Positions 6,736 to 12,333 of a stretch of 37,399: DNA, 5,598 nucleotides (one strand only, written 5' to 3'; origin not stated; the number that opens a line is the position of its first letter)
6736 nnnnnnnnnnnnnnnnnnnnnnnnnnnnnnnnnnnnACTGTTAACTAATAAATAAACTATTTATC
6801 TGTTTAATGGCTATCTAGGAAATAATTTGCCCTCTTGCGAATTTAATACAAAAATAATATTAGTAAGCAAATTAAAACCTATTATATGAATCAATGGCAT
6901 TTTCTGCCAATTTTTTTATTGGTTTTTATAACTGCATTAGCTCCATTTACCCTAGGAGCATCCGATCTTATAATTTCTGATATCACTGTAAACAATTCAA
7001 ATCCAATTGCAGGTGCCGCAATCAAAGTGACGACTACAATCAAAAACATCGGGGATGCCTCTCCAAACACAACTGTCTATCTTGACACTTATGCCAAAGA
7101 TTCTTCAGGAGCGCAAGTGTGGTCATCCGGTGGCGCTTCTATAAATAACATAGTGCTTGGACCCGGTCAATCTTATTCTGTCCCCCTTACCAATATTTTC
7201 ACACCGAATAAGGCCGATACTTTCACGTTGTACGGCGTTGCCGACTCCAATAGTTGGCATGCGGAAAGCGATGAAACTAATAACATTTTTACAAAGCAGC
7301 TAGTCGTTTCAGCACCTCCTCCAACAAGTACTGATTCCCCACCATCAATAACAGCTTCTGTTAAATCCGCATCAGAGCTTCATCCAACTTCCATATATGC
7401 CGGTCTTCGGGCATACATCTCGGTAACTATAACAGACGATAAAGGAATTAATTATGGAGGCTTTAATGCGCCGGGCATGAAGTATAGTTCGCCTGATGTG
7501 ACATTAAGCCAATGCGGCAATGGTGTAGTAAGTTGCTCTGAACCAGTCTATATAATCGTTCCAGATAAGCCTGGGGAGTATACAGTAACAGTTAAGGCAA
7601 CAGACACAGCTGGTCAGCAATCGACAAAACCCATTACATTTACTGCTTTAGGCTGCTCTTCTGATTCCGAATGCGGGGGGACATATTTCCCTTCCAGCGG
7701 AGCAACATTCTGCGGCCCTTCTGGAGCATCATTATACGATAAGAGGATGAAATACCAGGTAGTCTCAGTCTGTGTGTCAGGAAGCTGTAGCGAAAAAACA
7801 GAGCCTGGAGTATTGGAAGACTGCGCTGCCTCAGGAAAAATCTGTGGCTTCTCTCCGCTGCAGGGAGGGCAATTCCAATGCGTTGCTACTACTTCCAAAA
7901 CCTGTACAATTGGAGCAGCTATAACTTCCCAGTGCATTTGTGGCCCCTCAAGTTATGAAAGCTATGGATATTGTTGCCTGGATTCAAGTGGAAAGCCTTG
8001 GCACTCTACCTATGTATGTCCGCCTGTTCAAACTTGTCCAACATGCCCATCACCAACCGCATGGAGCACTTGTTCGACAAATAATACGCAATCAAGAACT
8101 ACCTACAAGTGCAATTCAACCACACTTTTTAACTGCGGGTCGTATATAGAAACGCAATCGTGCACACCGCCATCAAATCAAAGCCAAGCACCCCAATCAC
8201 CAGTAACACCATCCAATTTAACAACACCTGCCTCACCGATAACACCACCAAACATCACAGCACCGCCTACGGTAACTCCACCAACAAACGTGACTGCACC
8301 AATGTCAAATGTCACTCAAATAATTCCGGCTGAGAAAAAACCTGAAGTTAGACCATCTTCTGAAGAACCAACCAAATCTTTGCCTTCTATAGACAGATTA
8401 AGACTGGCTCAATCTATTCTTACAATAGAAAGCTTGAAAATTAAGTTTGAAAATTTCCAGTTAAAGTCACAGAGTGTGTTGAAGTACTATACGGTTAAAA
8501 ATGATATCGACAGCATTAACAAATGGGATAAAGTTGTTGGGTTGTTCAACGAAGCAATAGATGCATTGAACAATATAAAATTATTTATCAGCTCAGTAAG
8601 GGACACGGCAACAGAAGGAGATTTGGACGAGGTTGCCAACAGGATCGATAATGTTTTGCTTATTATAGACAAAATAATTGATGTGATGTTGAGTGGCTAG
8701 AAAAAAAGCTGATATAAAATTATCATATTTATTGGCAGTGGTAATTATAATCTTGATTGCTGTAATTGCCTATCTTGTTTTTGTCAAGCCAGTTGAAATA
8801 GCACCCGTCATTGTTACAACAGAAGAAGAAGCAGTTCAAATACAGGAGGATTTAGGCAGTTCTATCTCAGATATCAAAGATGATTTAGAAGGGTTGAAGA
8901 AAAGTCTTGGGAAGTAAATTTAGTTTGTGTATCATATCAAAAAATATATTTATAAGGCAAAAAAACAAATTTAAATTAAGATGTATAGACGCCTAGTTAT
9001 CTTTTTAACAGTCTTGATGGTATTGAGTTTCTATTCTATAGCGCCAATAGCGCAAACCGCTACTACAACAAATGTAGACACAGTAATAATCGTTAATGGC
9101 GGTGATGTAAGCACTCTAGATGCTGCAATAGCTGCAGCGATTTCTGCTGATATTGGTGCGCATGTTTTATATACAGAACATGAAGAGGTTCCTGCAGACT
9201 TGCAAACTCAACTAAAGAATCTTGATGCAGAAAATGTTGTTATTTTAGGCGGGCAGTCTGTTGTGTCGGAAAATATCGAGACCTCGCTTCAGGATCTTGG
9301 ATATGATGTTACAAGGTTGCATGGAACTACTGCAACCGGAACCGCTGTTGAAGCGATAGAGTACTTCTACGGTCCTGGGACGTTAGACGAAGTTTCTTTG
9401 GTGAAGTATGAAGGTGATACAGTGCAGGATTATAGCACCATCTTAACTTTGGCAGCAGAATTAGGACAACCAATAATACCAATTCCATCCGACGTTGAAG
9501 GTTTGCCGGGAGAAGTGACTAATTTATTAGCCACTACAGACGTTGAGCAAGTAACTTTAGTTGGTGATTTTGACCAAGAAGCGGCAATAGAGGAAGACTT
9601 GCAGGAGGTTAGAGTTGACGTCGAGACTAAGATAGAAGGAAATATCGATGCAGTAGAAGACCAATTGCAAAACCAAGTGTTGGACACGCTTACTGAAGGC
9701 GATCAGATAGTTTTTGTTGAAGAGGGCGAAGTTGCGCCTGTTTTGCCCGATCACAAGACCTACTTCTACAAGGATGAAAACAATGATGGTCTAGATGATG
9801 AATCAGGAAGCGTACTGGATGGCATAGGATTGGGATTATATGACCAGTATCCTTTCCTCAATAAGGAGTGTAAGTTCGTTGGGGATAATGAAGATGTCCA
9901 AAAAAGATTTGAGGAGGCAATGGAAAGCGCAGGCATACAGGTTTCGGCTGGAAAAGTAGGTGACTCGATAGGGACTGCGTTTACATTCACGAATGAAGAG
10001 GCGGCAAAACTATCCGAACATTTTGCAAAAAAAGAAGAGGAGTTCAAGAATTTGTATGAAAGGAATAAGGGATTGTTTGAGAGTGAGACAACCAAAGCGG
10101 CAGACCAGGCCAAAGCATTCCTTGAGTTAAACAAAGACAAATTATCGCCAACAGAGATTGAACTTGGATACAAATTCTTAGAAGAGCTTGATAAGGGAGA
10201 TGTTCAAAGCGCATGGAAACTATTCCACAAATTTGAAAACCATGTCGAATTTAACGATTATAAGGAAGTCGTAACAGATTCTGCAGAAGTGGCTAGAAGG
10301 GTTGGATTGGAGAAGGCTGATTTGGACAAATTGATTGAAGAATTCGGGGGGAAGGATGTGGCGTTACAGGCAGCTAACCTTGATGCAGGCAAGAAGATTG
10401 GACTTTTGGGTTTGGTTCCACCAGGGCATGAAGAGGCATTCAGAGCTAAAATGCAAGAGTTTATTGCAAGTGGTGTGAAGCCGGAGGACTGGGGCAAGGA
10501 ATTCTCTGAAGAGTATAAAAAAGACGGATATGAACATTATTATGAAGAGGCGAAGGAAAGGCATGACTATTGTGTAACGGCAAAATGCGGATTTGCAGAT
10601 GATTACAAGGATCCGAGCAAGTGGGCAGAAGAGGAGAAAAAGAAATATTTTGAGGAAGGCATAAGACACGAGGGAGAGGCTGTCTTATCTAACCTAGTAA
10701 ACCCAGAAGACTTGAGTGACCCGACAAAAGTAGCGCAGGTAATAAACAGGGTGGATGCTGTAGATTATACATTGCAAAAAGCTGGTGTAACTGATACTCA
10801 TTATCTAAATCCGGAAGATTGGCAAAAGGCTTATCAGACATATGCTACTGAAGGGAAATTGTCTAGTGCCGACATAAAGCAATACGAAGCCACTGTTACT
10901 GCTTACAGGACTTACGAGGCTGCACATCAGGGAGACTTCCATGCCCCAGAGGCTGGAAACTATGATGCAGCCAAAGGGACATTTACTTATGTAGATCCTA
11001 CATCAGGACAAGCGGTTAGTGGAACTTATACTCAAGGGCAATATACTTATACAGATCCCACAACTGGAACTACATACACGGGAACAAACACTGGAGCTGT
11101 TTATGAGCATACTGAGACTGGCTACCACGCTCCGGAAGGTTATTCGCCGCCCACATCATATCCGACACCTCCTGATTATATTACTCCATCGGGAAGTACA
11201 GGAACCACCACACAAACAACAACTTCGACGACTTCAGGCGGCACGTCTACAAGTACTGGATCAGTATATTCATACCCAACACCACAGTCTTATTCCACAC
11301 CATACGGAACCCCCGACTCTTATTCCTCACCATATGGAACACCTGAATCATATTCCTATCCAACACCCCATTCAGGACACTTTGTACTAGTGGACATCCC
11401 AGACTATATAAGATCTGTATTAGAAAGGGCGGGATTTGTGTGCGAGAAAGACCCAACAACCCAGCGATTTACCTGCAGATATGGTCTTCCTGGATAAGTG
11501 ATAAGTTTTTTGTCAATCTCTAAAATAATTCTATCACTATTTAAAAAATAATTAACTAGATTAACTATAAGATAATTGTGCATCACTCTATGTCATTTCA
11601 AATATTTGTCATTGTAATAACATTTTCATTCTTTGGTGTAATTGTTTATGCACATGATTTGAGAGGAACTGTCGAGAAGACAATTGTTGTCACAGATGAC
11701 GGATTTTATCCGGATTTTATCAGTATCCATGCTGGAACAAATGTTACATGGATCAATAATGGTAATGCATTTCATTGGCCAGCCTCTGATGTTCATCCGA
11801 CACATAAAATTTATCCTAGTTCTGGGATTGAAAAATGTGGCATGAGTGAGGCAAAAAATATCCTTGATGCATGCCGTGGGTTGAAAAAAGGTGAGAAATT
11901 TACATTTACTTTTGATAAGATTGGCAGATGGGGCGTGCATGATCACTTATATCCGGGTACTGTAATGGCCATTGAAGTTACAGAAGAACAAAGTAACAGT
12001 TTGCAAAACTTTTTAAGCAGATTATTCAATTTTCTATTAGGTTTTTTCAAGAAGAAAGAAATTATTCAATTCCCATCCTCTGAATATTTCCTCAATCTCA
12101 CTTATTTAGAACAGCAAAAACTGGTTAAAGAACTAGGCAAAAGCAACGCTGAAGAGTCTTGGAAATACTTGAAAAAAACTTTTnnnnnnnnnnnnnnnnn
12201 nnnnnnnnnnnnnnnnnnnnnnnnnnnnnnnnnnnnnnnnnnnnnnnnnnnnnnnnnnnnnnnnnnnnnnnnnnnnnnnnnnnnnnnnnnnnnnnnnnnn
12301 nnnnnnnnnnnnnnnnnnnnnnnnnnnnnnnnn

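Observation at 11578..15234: Cupredoxin-like domain fused to, and followed by, three copies of an unassigned Cys/His-rich module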

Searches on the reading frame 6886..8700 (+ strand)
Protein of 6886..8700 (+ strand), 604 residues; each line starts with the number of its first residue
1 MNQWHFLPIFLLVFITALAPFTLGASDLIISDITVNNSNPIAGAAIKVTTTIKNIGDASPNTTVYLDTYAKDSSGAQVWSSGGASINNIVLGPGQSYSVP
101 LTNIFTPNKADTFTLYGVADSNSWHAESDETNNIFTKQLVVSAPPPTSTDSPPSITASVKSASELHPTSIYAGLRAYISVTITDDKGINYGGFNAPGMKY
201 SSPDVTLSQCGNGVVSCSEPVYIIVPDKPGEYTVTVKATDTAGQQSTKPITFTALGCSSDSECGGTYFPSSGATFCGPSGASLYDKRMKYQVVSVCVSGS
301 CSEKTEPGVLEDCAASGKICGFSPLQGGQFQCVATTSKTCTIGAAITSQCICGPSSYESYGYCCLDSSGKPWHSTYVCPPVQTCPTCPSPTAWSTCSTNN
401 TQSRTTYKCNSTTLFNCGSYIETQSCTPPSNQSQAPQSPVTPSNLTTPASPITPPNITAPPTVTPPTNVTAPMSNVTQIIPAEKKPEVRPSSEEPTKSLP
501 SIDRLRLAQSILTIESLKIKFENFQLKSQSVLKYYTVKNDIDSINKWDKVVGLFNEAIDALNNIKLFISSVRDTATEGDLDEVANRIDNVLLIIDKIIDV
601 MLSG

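Call 12: search_protein_families(library=pfam, proteins=[window:6886-8700:+], max_evalue=0.001)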
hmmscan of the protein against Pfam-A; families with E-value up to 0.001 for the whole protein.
window:6886-8700:+ (604 aa): 2 families
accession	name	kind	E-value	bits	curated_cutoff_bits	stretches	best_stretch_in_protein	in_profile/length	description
PF07705.17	CARDB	-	1.1e-08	35.7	22.7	1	26-137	2-101/101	CARDB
PF18981.6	InlK_D3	-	0.00061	20.3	25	0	227-248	47-68/75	Internalin K domain (D3/D4)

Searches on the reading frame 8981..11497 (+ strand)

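Call 3: search_protein_families(library=pfam, proteins=[window:8981-11497:+], max_evalue=1)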
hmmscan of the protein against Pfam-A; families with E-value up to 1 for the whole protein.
window:8981-11497:+ (838 aa): 5 families
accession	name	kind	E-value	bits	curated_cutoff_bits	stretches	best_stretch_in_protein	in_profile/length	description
PF04122.17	CW_binding_2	-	1.1e-08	35.9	24.9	1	28-100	19-73/73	Cell wall binding domain 2 (CWB2)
PF11588.13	DUF3243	-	0.23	12.2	27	0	422-456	4-38/79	Protein of unknown function (DUF3243)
PF13956.11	Ibs_toxin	-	0.36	11.3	27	1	4-17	3-16/19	Toxin Ibs, type I toxin-antitoxin system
PF04513.17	Baculo_PEP_C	-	0.47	10.9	38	0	72-115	16-59/140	Baculovirus polyhedron envelope protein, PEP, C terminus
PF16752.10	TBCC_N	-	0.62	10.8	27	0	546-617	23-93/115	Tubulin-specific chaperone C N-terminal domain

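Call 4: search_protein_families(library=ncbifam, proteins=[window:8981-11497:+], max_evalue=1)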
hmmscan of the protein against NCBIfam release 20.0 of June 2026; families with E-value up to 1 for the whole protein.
window:8981-11497:+ (838 aa): 1 family
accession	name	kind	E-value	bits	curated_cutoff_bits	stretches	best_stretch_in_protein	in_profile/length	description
NF033435.1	S-layer_Clost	equivalog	0.0062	15.4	650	1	26-117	411-510/728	S-layer protein SlpA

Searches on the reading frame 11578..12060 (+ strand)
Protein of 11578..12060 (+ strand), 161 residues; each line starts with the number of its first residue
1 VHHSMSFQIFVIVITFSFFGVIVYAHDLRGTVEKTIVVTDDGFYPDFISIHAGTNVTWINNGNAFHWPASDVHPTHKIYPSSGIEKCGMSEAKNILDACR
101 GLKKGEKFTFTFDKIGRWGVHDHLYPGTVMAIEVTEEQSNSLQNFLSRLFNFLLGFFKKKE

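Call 28: search_solved_structures(query=A2, max_evalue=10, show_alignments=3)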
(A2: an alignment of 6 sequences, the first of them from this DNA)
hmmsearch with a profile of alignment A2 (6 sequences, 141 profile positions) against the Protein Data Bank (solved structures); distinct sequences matched with E-value up to 10: 64 (the best 60 are shown).
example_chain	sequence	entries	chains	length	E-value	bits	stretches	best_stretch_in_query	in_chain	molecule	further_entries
1sfd_A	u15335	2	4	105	4.5e-09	39.6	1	46-139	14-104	Amicyanin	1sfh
2qdv_A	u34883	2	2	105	9.6e-09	38.6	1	46-139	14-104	Amicyanin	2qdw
1sf3_A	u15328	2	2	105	1e-08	38.5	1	46-139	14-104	Amicyanin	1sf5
3ie9_A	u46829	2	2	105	2e-08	37.5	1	46-139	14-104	Amicyanin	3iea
1aac_A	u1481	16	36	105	2.2e-08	37.4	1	46-139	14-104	AMICYANIN | PROTEIN (AMICYANIN)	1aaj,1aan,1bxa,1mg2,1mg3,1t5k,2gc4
1mda_A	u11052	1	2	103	2.3e-08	37.3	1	46-139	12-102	AMICYANIN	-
2idt_A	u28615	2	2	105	3.5e-08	36.7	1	46-139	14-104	Amicyanin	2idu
2idq_A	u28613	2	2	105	3.6e-08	36.7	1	46-139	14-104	Amicyanin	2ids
2gb2_A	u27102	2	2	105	3.7e-08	36.7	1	46-139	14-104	Amicyanin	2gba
3rym_A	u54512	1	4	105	4.1e-08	36.5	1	46-139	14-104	Amicyanin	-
4p5r_A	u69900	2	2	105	8.1e-08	35.6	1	46-139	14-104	Amicyanin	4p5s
3ply_A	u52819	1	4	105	1.9e-07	34.4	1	46-139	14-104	Amicyanin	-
6hbe_A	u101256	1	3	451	5.4e-07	32.9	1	48-140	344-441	Copper-containing nitrite reductase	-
9cck_A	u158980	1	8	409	1.7e-06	31.3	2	60-140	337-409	Copper-containing nitrite reductase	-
1m9w_A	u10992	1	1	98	3.5e-06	30.3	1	61-139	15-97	plastocyanin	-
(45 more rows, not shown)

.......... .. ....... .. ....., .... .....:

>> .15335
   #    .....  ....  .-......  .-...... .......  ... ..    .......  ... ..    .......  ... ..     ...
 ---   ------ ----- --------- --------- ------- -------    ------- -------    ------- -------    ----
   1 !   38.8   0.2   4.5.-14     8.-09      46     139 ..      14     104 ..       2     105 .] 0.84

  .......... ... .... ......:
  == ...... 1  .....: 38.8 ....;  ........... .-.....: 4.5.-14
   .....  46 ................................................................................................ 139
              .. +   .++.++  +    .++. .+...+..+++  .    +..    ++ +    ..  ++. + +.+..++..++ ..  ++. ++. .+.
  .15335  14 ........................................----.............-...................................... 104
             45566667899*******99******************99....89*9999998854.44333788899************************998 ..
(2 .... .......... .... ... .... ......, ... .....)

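Call 75: predict_structure(alignment_id=A2)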
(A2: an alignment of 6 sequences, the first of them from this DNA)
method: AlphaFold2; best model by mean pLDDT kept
length: 161 residues; sequences in the alignment: 6
mean_pLDDT: 67.2   pTM: 0.49
mean pLDDT of the five models: 67.2, 64.9, 64.9, 64.6, 64.2
residues with pLDDT >= 90: 7; 70-90: 82; 50-70: 31; < 50: 41
segments of 3 or more residues with pLDDT < 50: 71-96, 126-139
pLDDT, mean of each block of 10 residues (from residue 1): 76 88 65 78 81 81 77 40 42 51 83 72 46 40 74 81 65
secondary structure, 60 per line:
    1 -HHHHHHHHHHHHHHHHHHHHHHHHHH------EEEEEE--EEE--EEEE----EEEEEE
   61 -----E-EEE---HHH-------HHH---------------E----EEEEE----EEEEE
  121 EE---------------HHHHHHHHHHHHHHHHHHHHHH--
elements in order: H2-27 E34-39 E42-44 E47-50 E55-60 E68-70 E107-111 E116-122 H138-159

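Call 77: fold_search(model_id=the predicted structure, library=pdb)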
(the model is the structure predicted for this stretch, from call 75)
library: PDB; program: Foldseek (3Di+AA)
matches with E <= 10: 606; with E <= 0.001: 0
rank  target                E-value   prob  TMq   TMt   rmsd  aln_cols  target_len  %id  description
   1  1m9w_MODEL_1_A        3.2e-03  1.00  0.33  0.52   6.3        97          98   23  Study of electrostatic potential surface distribution using high resolution side-chain conformation determined (released 2002-08-14)
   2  8vuk                  9.7e-03  0.99  0.34  0.55   4.2       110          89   15  The crystal structure of Brucella abortus FtrB at 1.3 Angstrom resolution (released 2025-01-22)
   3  1jxd                  1.1e-02  1.00  0.38  0.59   6.3       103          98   21  SOLUTION STRUCTURE OF REDUCED CU(I) PLASTOCYANIN FROM SYNECHOCYSTIS PCC6803 (released 2001-09-26)
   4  4hcg_B                1.5e-02  1.00  0.31  0.54   4.9        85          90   16  Uncharacterized Cupredoxin-like Domain Protein Cupredoxin_1 with Zinc bound from Bacillus anthracis (released 2012-10-17)
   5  5fc9_A                1.7e-02  1.00  0.37  0.59   5.3       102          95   18  Novel Purple Cupredoxin from Nitrosopumilus maritimus (released 2016-05-11)
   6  3cvb_A                1.8e-02  0.99  0.32  0.46   5.5        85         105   20  Regulation of Protein Function: Crystal Packing Interfaces and Conformational Dimerization (released 2008-07-08)
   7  4hcf_B                2.0e-02  1.00  0.35  0.55   5.5       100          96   16  Crystal Structure of Uncharacterized Cupredoxin-like Domain Protein Cupredoxin_1 with Copper Bound from Bacillus anthr (released 2012-10-17)
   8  4hci_B                2.6e-02  0.99  0.35  0.57   5.2       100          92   16  Uncharacterized Cupredoxin-like Domain Protein Cupredoxin_1 from Bacillus anthracis (released 2012-10-17)
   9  1pcs                  2.6e-02  0.99  0.36  0.55   4.7        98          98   23  THE 2.15 A CRYSTAL STRUCTURE OF A TRIPLE MUTANT PLASTOCYANIN FROM THE CYANOBACTERIUM SYNECHOCYSTIS SP. PCC 6803 (released 1997-12-17)
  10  9cck_A                2.8e-02  0.99  0.33  0.14   5.0       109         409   15  Multi-copper oxidase with a C-terminal cupredoxin domain from Nitrosopumilus maritimus (released 2025-02-05)
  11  7pcy                  2.8e-02  0.99  0.33  0.51   6.7        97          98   22  THE CRYSTAL STRUCTURE OF PLASTOCYANIN FROM A GREEN ALGA, ENTEROMORPHA PROLIFERA (released 1990-07-15)
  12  2pcy                  2.8e-02  0.98  0.33  0.51   6.4        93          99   24  THE CRYSTAL STRUCTURE OF POPLAR APOPLASTOCYANIN AT 1.8-ANGSTROMS RESOLUTION. THE GEOMETRY OF THE COPPER-BINDING SITE IS  (released 1984-02-02)
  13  1bxu                  3.0e-02  1.00  0.40  0.66   3.8       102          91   24  OXIDIZED PLASTOCYANIN FROM SYNECHOCOCCUS SP. (released 1999-06-15)
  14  1byp                  3.0e-02  0.98  0.33  0.51   6.4        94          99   23  E43K,D44K DOUBLE MUTANT PLASTOCYANIN FROM SILENE (released 1999-10-19)
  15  3bqv                  3.0e-02  0.98  0.35  0.50   5.9        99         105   19  Crystal Structure of the double mutant D44A D45A Plastocyanin from Phormidium laminosum (released 2009-01-06)
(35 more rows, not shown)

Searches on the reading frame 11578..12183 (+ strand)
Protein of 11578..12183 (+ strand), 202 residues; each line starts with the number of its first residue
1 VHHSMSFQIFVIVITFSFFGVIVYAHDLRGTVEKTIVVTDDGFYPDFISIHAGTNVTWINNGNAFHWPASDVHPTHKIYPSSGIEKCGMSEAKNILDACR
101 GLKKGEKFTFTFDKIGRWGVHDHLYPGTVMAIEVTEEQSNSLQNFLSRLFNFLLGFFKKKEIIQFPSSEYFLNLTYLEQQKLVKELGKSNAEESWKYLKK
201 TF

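Call 25: find_homologous_proteins(query=window:11578-12183:+, max_evalue=0.001)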
Query seq(202 aa) (202 aa): 5 proteins with E <= 0.001 among 62 candidates.
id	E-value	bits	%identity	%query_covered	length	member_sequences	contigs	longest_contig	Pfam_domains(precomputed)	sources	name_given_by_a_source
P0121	2.8e-33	134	58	49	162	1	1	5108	-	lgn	-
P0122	5.2e-27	113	54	48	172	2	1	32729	PF13473.13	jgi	jgi:plastocyanin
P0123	2.7e-18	85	47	50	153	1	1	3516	PF13473.13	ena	-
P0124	8.3e-11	60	38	53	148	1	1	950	PF13473.13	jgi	-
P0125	3.6e-9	55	36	50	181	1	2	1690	PF13473.13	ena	-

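Call 46: find_encoding_contigs(protein=P0122, flank=8000, max_places=3)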
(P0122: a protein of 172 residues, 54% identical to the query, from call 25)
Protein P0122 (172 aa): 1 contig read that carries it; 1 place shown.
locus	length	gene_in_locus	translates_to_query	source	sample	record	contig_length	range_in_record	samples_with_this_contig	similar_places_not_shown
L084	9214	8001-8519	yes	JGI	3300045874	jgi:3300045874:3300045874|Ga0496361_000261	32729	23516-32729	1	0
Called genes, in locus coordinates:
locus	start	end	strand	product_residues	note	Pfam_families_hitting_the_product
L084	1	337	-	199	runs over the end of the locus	PF00416:Ribosomal_S13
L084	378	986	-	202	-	PF04493:Endonuclease_5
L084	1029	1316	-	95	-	-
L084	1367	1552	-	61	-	PF09360:zf-CDGSH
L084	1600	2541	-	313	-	PF00890:FAD_binding_2 (faint), PF01134:GIDA (faint), PF01266:DAO (faint), PF01946:Thi4 (faint), PF07992:Pyr_redox_2, PF13738:Pyr_redox_3, PF00743:FMO-like (weak), PF00070:Pyr_redox, +2 more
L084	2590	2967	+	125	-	-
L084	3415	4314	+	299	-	PF01545:Cation_efflux, PF16916:ZT_dimer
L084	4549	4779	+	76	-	-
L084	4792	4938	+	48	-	-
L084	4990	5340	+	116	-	PF01381:HTH_3 (weak), PF09048:Cro (faint)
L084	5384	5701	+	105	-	PF00106:adh_short, PF03435:Sacchrp_dh_NADP (weak), PF08659:KR, PF13561:adh_short_C2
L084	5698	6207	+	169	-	PF00106:adh_short, PF13561:adh_short_C2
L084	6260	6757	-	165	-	-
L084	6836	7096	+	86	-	PF06902:Fer4_19 (faint), PF13459:Fer4_15, PF13370:Fer4_13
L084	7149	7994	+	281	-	-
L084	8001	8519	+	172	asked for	PF13473:Cupredoxin_1 (weak)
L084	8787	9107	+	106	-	PF12840:HTH_20 (weak), PF01022:HTH_5, PF01978:TrmB (weak)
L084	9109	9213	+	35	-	?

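Call 47: find_encoding_contigs(protein=P0121, flank=8000, max_places=3)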
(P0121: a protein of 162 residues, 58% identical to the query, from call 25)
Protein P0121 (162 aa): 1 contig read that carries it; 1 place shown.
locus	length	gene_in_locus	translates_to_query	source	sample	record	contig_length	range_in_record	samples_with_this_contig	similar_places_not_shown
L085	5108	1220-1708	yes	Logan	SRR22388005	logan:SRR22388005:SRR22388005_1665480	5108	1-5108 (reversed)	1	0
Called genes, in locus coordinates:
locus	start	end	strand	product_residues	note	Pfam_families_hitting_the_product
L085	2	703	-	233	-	PF08713:DNA_alkylation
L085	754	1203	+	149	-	PF00127:Copper-bind (faint)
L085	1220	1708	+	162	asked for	-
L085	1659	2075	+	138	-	-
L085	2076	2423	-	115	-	-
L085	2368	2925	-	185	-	PF01198:Ribosomal_L31e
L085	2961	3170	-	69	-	-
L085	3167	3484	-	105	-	-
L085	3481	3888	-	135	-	PF01090:Ribosomal_S19e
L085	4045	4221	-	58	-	-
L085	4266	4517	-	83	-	PF01985:CRS1_YhbY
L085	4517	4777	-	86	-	-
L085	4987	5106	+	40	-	?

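Call 51: search_protein_families(library=pfam, proteins=[L084:7149-7994:+], max_evalue=0.01)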
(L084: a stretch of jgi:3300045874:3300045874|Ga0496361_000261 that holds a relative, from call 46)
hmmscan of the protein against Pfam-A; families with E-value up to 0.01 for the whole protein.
L084:7149-7994:+ (281 aa): 0 families
